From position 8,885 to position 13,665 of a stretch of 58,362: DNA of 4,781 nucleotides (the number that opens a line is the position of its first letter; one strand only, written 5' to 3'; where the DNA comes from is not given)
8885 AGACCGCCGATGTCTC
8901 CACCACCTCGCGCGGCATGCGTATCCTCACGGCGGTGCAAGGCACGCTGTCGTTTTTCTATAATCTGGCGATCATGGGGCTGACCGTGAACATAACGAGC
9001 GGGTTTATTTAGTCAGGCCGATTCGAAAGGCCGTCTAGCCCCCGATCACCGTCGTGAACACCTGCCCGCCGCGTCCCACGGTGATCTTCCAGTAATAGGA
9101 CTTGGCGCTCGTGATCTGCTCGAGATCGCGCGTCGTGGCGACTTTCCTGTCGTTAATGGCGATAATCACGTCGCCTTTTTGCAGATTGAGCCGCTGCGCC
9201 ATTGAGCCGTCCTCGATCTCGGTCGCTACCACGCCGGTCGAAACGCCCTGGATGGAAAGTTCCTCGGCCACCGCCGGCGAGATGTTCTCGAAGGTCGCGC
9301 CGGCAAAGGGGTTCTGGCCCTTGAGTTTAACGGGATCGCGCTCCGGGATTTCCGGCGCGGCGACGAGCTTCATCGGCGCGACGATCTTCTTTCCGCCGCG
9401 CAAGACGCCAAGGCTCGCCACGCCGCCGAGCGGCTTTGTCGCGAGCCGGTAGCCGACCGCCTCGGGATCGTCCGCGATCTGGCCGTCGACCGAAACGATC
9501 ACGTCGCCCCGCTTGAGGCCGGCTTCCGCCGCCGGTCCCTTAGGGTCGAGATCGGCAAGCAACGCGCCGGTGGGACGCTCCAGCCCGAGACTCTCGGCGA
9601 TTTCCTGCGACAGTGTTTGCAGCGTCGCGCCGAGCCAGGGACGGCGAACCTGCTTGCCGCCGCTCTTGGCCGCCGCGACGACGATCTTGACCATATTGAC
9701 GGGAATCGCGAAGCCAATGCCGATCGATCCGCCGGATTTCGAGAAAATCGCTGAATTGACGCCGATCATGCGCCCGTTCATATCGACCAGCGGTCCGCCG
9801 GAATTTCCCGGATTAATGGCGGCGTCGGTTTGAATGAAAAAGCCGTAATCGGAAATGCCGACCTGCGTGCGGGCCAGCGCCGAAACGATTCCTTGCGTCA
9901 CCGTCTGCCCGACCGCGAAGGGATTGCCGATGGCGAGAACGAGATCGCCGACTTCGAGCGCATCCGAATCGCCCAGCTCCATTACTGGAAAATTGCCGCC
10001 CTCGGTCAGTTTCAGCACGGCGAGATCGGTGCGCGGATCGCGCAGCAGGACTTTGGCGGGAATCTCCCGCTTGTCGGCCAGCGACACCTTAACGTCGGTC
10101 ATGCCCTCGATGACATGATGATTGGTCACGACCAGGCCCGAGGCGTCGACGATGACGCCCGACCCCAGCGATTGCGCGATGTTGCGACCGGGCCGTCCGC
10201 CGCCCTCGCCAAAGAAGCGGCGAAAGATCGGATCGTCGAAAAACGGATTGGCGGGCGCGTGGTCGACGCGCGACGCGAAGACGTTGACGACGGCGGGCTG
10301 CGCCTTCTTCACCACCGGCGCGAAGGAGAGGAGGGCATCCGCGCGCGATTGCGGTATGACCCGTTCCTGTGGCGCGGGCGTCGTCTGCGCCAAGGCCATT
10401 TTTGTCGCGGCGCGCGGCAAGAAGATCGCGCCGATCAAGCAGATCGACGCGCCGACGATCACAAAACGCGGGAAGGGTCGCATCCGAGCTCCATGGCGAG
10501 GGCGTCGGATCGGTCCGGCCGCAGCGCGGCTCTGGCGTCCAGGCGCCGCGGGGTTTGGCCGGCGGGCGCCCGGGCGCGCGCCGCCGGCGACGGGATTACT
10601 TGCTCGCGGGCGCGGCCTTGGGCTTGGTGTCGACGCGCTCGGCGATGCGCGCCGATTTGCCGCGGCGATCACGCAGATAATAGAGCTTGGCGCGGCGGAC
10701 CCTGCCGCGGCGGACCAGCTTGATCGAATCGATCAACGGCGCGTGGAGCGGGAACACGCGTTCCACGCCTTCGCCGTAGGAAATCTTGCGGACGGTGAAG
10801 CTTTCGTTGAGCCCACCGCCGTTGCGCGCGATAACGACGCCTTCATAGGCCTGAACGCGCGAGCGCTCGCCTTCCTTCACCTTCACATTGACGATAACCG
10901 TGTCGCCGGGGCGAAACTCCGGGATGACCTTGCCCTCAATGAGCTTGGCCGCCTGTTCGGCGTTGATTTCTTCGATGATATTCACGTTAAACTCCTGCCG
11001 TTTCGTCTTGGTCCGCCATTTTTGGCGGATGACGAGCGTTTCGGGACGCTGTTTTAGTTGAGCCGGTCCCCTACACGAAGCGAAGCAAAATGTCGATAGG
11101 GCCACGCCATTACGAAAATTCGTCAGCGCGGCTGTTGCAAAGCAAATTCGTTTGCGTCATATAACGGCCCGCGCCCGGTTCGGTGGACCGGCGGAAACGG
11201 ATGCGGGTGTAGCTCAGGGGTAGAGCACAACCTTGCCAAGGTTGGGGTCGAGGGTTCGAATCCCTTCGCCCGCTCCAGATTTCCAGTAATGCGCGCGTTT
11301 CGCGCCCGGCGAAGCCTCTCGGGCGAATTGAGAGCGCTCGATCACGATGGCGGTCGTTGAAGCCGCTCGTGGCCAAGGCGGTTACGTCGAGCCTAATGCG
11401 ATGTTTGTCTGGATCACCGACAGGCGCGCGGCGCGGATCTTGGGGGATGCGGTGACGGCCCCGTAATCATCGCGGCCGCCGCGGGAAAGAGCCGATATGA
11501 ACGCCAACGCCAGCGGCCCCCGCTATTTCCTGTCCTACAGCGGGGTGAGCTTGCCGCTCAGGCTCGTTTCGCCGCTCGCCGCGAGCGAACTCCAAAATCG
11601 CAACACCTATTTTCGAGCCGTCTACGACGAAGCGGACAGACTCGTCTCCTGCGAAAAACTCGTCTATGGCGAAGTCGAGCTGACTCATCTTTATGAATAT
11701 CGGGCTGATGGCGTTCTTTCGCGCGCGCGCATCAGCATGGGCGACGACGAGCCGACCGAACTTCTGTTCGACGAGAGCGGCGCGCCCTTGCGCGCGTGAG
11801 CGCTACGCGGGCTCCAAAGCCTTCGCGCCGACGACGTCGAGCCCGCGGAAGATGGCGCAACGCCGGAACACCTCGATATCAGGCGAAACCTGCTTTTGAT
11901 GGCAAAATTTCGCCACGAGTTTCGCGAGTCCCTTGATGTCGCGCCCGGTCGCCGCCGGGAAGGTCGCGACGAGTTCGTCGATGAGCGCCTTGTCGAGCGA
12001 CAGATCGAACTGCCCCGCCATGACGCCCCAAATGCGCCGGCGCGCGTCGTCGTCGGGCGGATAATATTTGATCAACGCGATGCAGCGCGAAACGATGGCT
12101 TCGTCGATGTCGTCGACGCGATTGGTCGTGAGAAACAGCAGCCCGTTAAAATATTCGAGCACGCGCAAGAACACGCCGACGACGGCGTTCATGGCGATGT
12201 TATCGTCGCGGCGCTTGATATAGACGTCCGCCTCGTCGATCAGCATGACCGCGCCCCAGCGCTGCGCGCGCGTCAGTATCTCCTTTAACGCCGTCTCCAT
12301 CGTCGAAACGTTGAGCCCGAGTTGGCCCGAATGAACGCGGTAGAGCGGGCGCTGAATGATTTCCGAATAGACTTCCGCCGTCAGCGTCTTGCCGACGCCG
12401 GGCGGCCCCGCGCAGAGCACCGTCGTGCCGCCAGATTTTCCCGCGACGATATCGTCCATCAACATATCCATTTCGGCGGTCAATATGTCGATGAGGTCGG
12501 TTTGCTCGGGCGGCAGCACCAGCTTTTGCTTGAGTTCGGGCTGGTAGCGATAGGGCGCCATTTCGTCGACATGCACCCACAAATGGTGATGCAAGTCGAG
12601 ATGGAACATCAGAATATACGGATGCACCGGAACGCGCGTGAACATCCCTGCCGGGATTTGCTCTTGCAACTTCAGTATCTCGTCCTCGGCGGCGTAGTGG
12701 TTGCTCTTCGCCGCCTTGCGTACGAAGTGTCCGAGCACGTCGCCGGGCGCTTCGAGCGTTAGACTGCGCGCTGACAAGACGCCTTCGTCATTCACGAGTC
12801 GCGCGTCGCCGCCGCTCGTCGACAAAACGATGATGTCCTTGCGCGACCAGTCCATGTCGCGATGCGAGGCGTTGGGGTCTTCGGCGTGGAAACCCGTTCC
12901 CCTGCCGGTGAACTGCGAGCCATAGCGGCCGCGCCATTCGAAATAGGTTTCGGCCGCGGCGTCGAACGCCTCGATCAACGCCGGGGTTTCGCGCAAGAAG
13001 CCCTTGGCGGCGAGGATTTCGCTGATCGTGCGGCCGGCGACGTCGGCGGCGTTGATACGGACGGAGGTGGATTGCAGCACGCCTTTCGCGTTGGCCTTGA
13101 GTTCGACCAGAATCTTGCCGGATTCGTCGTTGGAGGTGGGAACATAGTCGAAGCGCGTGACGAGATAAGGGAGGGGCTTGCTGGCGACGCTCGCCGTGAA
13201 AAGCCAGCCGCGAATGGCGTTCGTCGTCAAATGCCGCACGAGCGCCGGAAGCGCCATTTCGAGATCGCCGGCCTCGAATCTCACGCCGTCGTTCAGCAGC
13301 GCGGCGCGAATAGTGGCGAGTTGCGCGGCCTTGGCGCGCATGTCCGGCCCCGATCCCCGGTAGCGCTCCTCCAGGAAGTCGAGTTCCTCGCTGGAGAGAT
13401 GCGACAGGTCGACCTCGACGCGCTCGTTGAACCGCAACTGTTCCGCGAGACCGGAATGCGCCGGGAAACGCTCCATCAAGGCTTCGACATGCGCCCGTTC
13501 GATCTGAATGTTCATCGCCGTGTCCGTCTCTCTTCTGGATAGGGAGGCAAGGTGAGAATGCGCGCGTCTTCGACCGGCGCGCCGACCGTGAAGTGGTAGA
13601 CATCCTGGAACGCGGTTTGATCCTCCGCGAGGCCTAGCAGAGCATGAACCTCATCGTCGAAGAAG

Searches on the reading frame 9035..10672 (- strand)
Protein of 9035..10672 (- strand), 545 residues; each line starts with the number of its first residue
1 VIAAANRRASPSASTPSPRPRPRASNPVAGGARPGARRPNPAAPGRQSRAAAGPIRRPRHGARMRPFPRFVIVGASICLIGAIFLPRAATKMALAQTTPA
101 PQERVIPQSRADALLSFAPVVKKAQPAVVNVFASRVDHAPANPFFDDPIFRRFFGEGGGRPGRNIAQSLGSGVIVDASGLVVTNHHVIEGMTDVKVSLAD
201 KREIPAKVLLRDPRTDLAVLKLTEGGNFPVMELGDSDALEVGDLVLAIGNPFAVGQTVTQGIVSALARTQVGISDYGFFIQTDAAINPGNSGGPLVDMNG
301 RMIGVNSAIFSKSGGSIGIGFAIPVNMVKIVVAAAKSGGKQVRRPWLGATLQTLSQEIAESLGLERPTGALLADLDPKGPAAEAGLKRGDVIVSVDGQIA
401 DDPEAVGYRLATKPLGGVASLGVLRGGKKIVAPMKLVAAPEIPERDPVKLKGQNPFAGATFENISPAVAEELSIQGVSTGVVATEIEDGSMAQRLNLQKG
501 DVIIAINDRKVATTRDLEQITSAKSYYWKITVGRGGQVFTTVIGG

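Call 97: search_protein_families(library=pfam, proteins=[window:9035-10672:-], max_evalue=0.00001)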
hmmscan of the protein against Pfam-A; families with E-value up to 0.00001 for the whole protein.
window:9035-10672:- (545 aa): 5 families
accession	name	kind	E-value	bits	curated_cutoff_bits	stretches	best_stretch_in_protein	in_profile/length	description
PF13365.12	Trypsin_2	-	9.5e-35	120.9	27.6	1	170-305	1-144/144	Trypsin-like peptidase domain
PF00089.32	Trypsin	-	6.7e-21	75.6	20.6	1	169-329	26-217/220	Trypsin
PF13180.12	PDZ_2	-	5.6e-17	62.2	27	2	347-430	3-74/80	PDZ domain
PF00595.29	PDZ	-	3.6e-16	59.8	23.2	1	476-525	23-71/81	PDZ domain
PF17820.7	PDZ_6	-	3.7e-16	59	27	1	375-414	5-43/54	PDZ domain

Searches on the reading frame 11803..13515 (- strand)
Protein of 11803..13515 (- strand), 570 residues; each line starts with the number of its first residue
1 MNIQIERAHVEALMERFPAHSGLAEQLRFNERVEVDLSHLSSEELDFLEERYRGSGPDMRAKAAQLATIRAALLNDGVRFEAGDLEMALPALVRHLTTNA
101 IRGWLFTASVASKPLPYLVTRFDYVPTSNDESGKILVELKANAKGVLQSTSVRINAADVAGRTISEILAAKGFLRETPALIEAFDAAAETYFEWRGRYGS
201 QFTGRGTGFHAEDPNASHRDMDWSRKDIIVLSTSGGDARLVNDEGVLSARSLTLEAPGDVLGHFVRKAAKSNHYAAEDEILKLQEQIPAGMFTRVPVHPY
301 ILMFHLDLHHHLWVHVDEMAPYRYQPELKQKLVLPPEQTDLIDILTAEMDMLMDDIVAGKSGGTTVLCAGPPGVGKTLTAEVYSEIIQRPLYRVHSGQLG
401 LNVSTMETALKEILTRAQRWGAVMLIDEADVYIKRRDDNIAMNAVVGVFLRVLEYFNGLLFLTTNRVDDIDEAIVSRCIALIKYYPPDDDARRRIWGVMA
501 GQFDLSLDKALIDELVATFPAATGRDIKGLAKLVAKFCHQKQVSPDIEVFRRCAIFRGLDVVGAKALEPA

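Call 47: search_protein_families(library=ncbifam, proteins=[window:11803-13515:-], max_evalue=0.00001)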
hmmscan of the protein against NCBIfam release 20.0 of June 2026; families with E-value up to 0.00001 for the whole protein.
window:11803-13515:- (570 aa): 4 families
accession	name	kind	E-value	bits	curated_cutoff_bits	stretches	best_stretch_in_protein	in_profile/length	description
NF042959.1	IteA_antiphage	equivalog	1.5e-10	40.8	510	1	329-533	91-299/367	anti-phage ATPase IteA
TIGR01243.1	CDC48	subfamily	3.4e-08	32.3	802.65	1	365-533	489-667/733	CDC48 family AAA ATPase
NF003069.1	PRK03992.1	subfamily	1.3e-06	27.9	500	1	365-532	167-346/379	proteasome-activating nucleotidase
NF047748.1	PrtsmActNtasePan1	equivalog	4.7e-06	25.9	750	1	359-532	178-363/405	proteasome-activating nucleotidase Pan1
